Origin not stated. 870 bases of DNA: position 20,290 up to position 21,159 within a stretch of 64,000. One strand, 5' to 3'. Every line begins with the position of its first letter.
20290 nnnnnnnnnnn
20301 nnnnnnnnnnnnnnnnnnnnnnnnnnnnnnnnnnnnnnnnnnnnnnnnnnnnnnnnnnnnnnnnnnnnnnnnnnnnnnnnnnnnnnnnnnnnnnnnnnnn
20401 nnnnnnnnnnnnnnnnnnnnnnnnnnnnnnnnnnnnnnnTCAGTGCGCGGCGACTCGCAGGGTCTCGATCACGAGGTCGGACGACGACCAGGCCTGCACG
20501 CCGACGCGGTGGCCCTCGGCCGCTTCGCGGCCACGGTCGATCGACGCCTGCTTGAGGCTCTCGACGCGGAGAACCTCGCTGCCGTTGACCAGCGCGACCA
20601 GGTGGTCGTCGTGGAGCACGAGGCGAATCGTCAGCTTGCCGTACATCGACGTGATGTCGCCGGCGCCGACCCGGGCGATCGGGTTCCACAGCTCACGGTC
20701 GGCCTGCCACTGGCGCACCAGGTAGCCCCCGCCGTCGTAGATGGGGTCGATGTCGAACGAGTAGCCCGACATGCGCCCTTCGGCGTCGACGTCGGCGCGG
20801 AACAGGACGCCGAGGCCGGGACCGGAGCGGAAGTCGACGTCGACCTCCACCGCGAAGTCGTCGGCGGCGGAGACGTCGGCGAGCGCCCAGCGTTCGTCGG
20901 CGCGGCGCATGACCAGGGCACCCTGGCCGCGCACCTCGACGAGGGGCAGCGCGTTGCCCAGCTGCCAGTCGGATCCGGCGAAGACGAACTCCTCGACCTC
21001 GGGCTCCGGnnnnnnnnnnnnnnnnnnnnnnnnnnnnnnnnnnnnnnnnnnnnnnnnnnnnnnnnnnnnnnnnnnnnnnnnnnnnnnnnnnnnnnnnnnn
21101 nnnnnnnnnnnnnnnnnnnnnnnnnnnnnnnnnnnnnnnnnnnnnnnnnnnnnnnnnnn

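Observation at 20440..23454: Giant HTH_XRE ... about 700-aa acidic repeat-rich spacer ... DUF1080/LamG-like jellyroll protein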

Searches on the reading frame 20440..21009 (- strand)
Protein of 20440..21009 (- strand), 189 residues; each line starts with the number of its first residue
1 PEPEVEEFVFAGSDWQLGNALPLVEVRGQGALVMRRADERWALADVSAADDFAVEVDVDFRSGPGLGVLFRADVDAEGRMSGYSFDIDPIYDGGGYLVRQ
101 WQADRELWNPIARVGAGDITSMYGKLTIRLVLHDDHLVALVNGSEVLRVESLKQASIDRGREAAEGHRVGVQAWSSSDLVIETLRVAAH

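Call 21: search_solved_structures(query=A1, max_evalue=10, show_alignments=2)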
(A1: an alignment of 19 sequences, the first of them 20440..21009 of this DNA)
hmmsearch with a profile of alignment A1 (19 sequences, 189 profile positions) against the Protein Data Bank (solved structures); distinct sequences matched with E-value up to 10: 10.
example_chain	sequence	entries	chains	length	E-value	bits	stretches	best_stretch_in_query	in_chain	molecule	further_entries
4jqt_A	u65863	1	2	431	0.038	16.8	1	43-115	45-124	putative glycosyl hydrolase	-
9bkr_A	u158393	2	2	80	0.21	14.4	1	98-159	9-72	Isoform 2 of E3 ubiquitin-protein ligase TRIP12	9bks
5w11_A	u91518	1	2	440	0.32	13.7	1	50-116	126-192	Glucanase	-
3vec_A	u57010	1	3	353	0.72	12.6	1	71-114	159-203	DypB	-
3ved_A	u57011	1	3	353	0.77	12.5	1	72-114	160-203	DypB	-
9lj9_B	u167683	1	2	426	0.79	12.5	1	12-66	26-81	3-hexulose-6-phosphate synthase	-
3vee_A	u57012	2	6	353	1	12.1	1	73-114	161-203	DypB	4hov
3qnr_A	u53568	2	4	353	1.1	12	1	73-114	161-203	DyP Peroxidase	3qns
3vef_A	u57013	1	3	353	1.1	12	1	73-114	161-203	DypB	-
3veg_A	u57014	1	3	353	1.1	12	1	73-114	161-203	DypB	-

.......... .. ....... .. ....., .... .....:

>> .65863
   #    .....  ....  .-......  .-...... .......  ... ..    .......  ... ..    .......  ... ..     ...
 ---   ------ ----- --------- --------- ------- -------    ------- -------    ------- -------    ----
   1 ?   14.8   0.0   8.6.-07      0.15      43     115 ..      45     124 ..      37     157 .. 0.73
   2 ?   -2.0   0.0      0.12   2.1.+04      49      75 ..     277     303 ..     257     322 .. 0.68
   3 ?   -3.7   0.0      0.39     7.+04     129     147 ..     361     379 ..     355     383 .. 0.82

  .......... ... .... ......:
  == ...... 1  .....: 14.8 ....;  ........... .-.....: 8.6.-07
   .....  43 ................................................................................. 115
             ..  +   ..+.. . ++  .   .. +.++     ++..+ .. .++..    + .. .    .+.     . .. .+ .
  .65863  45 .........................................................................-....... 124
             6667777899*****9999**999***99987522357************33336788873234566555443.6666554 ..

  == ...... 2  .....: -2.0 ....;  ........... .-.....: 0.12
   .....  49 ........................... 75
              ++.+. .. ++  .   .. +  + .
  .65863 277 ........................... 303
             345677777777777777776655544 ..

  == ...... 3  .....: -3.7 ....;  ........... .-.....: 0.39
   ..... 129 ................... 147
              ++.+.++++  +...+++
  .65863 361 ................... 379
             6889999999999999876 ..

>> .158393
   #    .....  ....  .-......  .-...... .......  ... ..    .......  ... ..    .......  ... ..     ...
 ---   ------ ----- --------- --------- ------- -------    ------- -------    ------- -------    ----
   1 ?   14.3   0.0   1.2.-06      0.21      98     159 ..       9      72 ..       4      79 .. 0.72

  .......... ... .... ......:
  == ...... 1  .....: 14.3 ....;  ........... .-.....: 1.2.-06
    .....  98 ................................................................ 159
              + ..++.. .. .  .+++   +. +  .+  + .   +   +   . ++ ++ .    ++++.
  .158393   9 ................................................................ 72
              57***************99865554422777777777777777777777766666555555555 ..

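Call 24: find_related_loci(query=A1, collection=genome_contigs, flank=10000)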
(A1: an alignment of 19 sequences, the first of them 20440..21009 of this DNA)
Query A1 (189 aa) in genome_contigs; peptide patterns used: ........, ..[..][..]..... (x = any residue, [..] = any of these).
107 stretches matched a pattern; 34 encode a relative of the query (tblastn E <= 1e-3); 33 distinct loci.
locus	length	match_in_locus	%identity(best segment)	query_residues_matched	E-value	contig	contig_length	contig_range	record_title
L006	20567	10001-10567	85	2-189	9e-103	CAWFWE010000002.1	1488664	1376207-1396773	MAG: uncultured Actinomycetes bacterium isolate MFD04944.bin.2.69 genome assembly, contig: contig_21982, whole genome sh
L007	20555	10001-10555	85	5-189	7e-103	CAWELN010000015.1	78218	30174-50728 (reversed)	MAG: uncultured Actinomycetes bacterium isolate MFD05841.bin.2.21 genome assembly, contig: contig_30664, whole genome sh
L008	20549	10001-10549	85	5-187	4e-102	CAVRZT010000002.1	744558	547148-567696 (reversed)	MAG: uncultured Actinomycetes bacterium isolate MFD05942.bin.2.12 genome assembly, contig: contig_2439, whole genome sho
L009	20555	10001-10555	85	1-185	8e-102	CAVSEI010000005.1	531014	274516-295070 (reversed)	MAG: uncultured Actinomycetes bacterium isolate MFD02134.bin.2.158 genome assembly, contig: contig_25402, whole genome s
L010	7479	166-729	84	1-189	1e-100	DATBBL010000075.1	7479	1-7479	MAG TPA_asm: Acidimicrobiia bacterium isolate SMAG_U5758 k141_3186210, whole genome shotgun sequence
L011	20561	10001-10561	81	1-187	1e-98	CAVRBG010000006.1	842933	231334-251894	MAG: uncultured Actinomycetes bacterium isolate MFD04944.bin.2.123 genome assembly, contig: contig_28220, whole genome s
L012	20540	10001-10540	84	8-187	6e-98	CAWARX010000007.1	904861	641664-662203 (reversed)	MAG: uncultured Actinomycetes bacterium isolate MFD02416.bin.2.207 genome assembly, contig: contig_65032, whole genome s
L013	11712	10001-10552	80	5-188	3e-94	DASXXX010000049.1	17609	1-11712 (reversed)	MAG TPA_asm: Acidimicrobiia bacterium isolate SMAG_U4809 k141_4440157, whole genome shotgun sequence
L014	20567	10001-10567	77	1-189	7e-94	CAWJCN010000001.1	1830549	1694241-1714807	MAG: uncultured Actinomycetes bacterium isolate MFD04944.bin.1.334 genome assembly, contig: contig_24210, whole genome s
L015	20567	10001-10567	77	1-189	2e-93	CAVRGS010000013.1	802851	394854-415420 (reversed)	MAG: uncultured Actinomycetes bacterium isolate MFD05442.bin.1.365 genome assembly, contig: contig_654, whole genome sho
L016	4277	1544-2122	76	1-189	1e-92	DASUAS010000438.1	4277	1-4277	MAG TPA_asm: Acidimicrobiia bacterium isolate SMAG_U2501 k141_516068, whole genome shotgun sequence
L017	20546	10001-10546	77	8-189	2e-91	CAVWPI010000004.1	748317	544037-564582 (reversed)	MAG: uncultured Actinomycetes bacterium isolate MFD05442.bin.2.40 genome assembly, contig: contig_18408, whole genome sh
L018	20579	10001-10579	74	1-189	6e-91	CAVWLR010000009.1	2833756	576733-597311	MAG: uncultured Actinomycetes bacterium isolate MFD09368.bin.2.19 genome assembly, contig: contig_4828, whole genome sho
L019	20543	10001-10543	77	8-188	1e-90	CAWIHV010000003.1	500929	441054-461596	MAG: uncultured Actinomycetes bacterium isolate MFD05442.bin.4.822 genome assembly, contig: contig_19408, whole genome s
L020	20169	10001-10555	75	3-187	5e-90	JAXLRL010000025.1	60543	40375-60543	MAG: Acidimicrobiia bacterium isolate STL-ACT8 C4.45.fa-25, whole genome shotgun sequence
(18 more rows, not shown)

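Call 29: search_protein_representatives(alignment_id=A1)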
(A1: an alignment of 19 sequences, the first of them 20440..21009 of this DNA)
Query: 19 sequences, 189 profile positions. Proteins with E-value up to 0.001 (for the whole library): 266; up to 1e-10: 121; up to 1e-30: 67. The best 150 are listed.
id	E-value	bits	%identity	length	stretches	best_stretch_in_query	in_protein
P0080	2.0e-104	363.4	-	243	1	5-189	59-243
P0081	2.2e-103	360.1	-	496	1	3-189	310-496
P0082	1.4e-102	357.4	-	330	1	5-189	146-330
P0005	2.4e-102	356.7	-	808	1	3-189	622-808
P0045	4.9e-102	355.6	-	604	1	6-189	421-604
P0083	1.9e-100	350.5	-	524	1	4-189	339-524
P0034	8.5e-100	348.3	-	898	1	3-189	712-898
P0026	4.4e-98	342.8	-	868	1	4-189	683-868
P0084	5.0e-98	342.6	-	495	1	5-189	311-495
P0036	5.3e-98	342.5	-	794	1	4-189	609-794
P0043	2.1e-97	340.5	-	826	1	3-189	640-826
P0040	2.4e-97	340.3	-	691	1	4-189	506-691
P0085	8.2e-96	335.3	-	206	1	4-189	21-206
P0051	7.0e-93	325.8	-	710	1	3-189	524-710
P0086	8.5e-93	325.5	-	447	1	4-189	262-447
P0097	4.5e-61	222.0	-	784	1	5-186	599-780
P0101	7.7e-59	214.8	-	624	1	6-189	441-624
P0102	3.6e-57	209.3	-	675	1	7-189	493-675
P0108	5.6e-52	192.4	-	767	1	7-188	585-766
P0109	1.4e-51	191.0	-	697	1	6-188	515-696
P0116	2.1e-47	177.4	-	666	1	6-189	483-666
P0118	4.1e-47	176.5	-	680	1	6-187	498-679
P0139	1.1e-24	103.4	-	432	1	32-187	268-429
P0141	3.4e-20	88.7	-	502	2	34-177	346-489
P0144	2.4e-17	79.4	-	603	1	47-183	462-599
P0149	5.3e-16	75.0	-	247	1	50-187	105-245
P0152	9.6e-15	70.9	-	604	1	32-177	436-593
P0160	1.4e-13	67.1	-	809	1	48-178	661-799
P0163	4.3e-13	65.6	-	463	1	25-185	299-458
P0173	5.1e-12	62.0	-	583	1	5-185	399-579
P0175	1.5e-11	60.5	-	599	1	49-176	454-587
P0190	1.6e-09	53.9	-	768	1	51-178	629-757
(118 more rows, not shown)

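Call 30: search_protein_families(library=pfam, proteins=[P0139, P0141, P0144, P0152, P0160, P0163, P0173, P0175, P0190, P0149], max_evalue=0.01)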
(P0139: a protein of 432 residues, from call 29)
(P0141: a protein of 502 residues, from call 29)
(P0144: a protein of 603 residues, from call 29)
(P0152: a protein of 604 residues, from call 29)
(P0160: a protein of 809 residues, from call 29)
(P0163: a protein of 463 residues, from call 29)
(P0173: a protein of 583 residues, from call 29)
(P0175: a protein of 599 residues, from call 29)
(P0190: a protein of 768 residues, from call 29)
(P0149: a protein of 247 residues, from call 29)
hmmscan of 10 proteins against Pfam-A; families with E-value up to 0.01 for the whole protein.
P0139 (432 aa): 3 families
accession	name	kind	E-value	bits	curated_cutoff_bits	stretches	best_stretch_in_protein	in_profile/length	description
PF13560.12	HTH_31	-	2.8e-10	40.8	27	1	50-107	1-59/64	Helix-turn-helix domain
PF01381.28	HTH_3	-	7.7e-08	32.7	23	1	55-107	1-53/55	Helix-turn-helix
PF12844.13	HTH_19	-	0.0057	17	30.2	1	52-92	1-40/64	Helix-turn-helix domain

P0141 (502 aa): 1 family
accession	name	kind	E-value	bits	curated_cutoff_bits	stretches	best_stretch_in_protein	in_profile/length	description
PF07963.17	N_methyl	-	3.3e-07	30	21.2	1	4-28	2-26/27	Prokaryotic N-terminal methylation motif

P0144 (603 aa): 5 families
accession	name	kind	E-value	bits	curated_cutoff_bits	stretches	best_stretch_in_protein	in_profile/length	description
PF00041.27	fn3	-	1.1e-22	80.5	25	3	141-221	4-77/84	Fibronectin type III domain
PF25059.1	FN3_DSCAM-DSCAML_C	-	8.9e-06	26.4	39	1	186-227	38-78/89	DSCAM/DSCAML C-terminal Fn3-like domain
PF23008.3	FN3_Tor_3rd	-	0.00016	22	30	0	52-116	9-75/92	Tyrosine-protein kinase receptor torso, third FN3 domain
PF06439.18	3keto-disac_hyd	-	0.00059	20.4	26.8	1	448-592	36-177/187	3-keto-disaccharide hydrolase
PF03168.19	LEA_2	-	0.004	18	25.4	0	59-111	5-55/98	Late embryogenesis abundant protein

P0152 (604 aa): 2 families
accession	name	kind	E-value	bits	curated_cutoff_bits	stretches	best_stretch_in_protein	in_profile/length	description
PF00041.27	fn3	-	2.2e-19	69.9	25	2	136-213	5-78/84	Fibronectin type III domain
PF25059.1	FN3_DSCAM-DSCAML_C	-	0.00021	22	39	0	148-210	8-71/89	DSCAM/DSCAML C-terminal Fn3-like domain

P0160 (809 aa): 3 families
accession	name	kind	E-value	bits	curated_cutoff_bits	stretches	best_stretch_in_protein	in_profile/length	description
PF00041.27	fn3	-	4.3e-46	155.5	25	4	52-140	3-83/84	Fibronectin type III domain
PF25059.1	FN3_DSCAM-DSCAML_C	-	6.6e-19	68.5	39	2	73-132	14-71/89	DSCAM/DSCAML C-terminal Fn3-like domain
PF16656.11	Pur_ac_phosph_N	-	1.4e-08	35.6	30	1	60-139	11-90/93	Purple acid Phosphatase, N-terminal domain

P0163 (463 aa): 1 family
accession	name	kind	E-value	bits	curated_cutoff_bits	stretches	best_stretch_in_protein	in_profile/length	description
PF06439.18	3keto-disac_hyd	-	6e-06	26.9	26.8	1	300-448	27-176/187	3-keto-disaccharide hydrolase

P0173 (583 aa): 3 families
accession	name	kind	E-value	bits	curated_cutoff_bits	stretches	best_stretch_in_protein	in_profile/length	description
PF06439.18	3keto-disac_hyd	-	0.00011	22.8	26.8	1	447-569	52-176/187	3-keto-disaccharide hydrolase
PF02095.21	Extensin_1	-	0.0013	19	105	1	278-395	5-138/171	Extensin-like protein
PF13560.12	HTH_31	-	0.0044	17.7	27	1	19-76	1-57/64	Helix-turn-helix domain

P0175 (599 aa): 2 families
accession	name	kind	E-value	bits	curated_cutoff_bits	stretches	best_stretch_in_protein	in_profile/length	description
PF00041.27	fn3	-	2.5e-19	69.7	25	2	132-204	8-74/84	Fibronectin type III domain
PF25523.1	Ig_RIMBP2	-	0.0023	18.3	27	0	219-262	3-50/105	RIMBP2-like, immunoglobulin-like domain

P0190 (768 aa): 4 families
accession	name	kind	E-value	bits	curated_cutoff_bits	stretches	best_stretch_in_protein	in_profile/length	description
PF00041.27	fn3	-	1.1e-21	77.3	25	2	50-134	2-82/84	Fibronectin type III domain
PF07495.19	Y_Y_Y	-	8.3e-05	22.9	26.6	1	375-412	18-55/65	Y_Y_Y domain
PF14292.12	SusE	-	0.0011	19.5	25.2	1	44-114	13-88/106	SusE outer membrane protein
PF23008.3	FN3_Tor_3rd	-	0.0038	17.6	30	0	51-120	4-76/92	Tyrosine-protein kinase receptor torso, third FN3 domain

P0149 (247 aa): 2 families
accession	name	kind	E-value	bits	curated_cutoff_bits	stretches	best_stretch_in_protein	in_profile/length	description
PF04964.19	Flp_Fap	-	4.4e-10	39.7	32.2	1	12-47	5-40/46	Flp/Fap pilin component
PF06439.18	3keto-disac_hyd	-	6.5e-08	33.3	26.8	1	74-211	14-157/187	3-keto-disaccharide hydrolase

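Call 31: predict_structure(alignment_id=A1)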
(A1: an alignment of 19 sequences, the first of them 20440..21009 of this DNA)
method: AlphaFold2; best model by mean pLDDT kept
length: 189 residues; sequences in the alignment: 19
mean_pLDDT: 85.4   pTM: 0.84
mean pLDDT of the five models: 85.4, 85.2, 84.6, 82.6, 76.1
residues with pLDDT >= 90: 106; 70-90: 57; 50-70: 9; < 50: 17
segments of 3 or more residues with pLDDT < 50: 22-36
pLDDT, mean of each block of 10 residues (from residue 1): 76 84 45 54 92 96 91 89 92 87 75 91 95 97 97 93 93 85 92
secondary structure, 60 per line:
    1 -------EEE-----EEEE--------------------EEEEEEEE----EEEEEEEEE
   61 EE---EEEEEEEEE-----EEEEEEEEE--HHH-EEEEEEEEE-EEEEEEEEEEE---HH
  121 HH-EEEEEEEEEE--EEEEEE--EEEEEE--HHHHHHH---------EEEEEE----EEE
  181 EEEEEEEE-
elements in order: E8-10 E16-19 E40-47 E52-62 E66-74 E80-88 E95-103 E105-115 H119-122 E124-133 E136-141 E144-149 H152-158 E168-173 E178-188

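Call 35: fold_search(model_id=the predicted structure, library=pdb)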
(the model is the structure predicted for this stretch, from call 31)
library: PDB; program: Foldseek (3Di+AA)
matches with E <= 10: 1392; with E <= 0.001: 259
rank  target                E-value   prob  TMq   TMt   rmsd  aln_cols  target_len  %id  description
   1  4b1m_A                4.6e-07  1.00  0.54  0.61   6.8       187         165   14  CARBOHYDRATE BINDING MODULE CBM66 FROM BACILLUS SUBTILIS (released 2012-12-12)
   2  4azz_A                8.9e-07  1.00  0.51  0.57   8.5       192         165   14  Carbohydrate binding module CBM66 from Bacillus subtilis (released 2012-07-25)
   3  4b1m_B                9.8e-07  1.00  0.55  0.63   7.3       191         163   15  CARBOHYDRATE BINDING MODULE CBM66 FROM BACILLUS SUBTILIS (released 2012-12-12)
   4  4b1m_C                2.4e-06  1.00  0.58  0.67   6.6       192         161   14  CARBOHYDRATE BINDING MODULE CBM66 FROM BACILLUS SUBTILIS (released 2012-12-12)
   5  4b1l                  4.0e-06  1.00  0.55  0.64   6.7       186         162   14  CARBOHYDRATE BINDING MODULE CBM66 FROM BACILLUS SUBTILIS (released 2012-12-12)
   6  3zr5_A                2.3e-05  1.00  0.55  0.18   3.9       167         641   18  STRUCTURE OF GALACTOCEREBROSIDASE FROM MOUSE (released 2011-09-28)
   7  5t9x_C                2.3e-05  1.00  0.53  0.37   9.2       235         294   10  Crystal structure of BuGH16Bwt (released 2017-09-13)
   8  4ccc_A                2.5e-05  1.00  0.58  0.19   3.5       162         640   18  STRUCTURE OF MOUSE GALACTOCEREBROSIDASE WITH 4NBDG: ENZYME-SUBSTRATE COMPLEX (released 2013-12-11)
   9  4jqt_A                2.5e-05  1.00  0.58  0.28   9.7       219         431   14  Crystal structure of a putative glycosyl hydrolase (BT3469) from Bacteroides thetaiotaomicron VPI-5482 at 2.49 A resol (released 2013-04-17)
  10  9fyj_B                2.9e-05  1.00  0.54  0.66   7.5       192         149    9  N-terminal domain of human galectin-8 in complex with an alpha-galactoside ligand (released 2025-03-12)
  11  5nxb_A                3.4e-05  1.00  0.57  0.19   3.7       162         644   18  Mouse galactocerebrosidase in complex with saposin A (released 2017-05-24)
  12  1oq1_C                3.6e-05  1.00  0.60  0.52   9.2       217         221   12  Crystal Structure of Protein of Unknown Function with Galectin-like Fold from Bacillus subtilis (released 2003-09-23)
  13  4hxc                  3.8e-05  1.00  0.41  0.32   9.6       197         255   13  Crystal structure of a putative glycosyl hydrolase (BACUNI_00951) from Bacteroides uniformis ATCC 8492 at 2.15 A resolut (released 2012-11-28)
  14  2pel_A                4.2e-05  1.00  0.51  0.43  11.8       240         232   10  PEANUT LECTIN (released 1996-12-07)
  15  6z6y                  4.6e-05  1.00  0.55  0.65   5.0       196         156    8  Galectin-8 N-terminal domain in complex with a sulfatide mimicking a sphingolipid (released 2020-12-30)
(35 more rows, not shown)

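Call 75: search_protein_families(library=pfam, alignment_id=A1, max_evalue=0.01)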
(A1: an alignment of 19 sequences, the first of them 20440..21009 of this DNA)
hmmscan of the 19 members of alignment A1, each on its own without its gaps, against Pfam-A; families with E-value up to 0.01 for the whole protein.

A. member 1, window:20440-21009:- (189 aa): 1 family
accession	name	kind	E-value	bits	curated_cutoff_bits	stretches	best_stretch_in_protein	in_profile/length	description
PF06439.18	3keto-disac_hyd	-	0.00012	22.6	26.8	1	28-175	29-176/187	3-keto-disaccharide hydrolase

B. families by the number of members that match (of 19 scanned): 1 family
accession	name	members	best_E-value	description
PF06439.18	3keto-disac_hyd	19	4.6e-08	3-keto-disaccharide hydrolase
